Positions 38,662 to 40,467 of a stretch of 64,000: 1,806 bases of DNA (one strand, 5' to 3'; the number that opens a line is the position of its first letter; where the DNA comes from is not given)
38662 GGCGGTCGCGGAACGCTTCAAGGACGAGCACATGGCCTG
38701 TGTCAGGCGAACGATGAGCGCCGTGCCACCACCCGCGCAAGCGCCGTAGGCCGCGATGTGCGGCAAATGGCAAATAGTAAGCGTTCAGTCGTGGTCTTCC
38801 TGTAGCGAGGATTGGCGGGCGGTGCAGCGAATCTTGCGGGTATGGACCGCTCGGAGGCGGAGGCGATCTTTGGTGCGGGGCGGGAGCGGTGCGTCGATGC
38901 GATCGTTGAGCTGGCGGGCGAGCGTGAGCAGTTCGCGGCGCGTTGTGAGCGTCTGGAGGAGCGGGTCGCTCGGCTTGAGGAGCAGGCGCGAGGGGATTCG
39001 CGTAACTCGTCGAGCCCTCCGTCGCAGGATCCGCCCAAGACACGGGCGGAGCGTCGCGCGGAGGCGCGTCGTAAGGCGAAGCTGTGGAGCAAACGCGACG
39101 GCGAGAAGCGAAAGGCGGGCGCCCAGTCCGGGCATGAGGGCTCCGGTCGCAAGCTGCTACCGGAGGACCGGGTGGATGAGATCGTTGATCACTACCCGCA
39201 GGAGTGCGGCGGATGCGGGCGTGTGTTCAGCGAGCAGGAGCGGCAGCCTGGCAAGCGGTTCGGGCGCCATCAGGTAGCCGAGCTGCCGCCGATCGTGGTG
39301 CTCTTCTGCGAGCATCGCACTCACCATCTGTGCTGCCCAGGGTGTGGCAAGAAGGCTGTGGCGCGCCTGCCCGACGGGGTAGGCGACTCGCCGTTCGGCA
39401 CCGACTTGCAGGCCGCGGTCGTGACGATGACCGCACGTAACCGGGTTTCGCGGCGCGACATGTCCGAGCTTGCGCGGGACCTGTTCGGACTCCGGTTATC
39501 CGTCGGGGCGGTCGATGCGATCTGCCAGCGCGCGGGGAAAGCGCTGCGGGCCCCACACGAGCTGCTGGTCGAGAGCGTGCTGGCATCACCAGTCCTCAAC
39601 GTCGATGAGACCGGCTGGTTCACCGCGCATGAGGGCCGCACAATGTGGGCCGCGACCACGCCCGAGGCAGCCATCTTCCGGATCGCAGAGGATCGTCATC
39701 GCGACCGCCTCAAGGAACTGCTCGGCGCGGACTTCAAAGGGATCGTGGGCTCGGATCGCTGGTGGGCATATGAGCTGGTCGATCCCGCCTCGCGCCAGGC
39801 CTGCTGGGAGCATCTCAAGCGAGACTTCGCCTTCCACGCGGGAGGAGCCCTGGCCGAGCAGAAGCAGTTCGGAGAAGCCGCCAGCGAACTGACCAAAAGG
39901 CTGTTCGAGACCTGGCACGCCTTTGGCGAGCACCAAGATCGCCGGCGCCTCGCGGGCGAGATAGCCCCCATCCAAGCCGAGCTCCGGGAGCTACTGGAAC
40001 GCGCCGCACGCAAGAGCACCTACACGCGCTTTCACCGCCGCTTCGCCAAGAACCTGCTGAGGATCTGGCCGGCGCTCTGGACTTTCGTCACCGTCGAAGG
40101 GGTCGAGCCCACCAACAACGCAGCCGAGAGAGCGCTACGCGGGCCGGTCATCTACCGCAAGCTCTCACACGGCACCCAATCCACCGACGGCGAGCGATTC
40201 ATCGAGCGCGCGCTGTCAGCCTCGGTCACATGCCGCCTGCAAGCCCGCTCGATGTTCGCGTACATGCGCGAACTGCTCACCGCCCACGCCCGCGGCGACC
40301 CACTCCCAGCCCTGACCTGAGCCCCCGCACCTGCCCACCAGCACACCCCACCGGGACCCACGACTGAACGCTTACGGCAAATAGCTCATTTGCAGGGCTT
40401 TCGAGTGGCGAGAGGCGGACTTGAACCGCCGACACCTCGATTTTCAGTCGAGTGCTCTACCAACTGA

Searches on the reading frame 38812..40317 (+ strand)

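Call 73: search_protein_families(library=pfam, proteins=[window:38812-40317:+], max_evalue=0.0001)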
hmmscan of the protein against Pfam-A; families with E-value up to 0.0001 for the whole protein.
window:38812-40317:+ (502 aa): 2 families
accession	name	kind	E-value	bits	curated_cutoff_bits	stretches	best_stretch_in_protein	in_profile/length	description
PF03050.20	DDE_Tnp_IS66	-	3e-31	109.3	23.1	1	195-460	4-281/284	Transposase IS66 family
PF20042.4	DUF6444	-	6.5e-12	46.3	27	1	35-113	22-84/85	Family of unknown function (DUF6444)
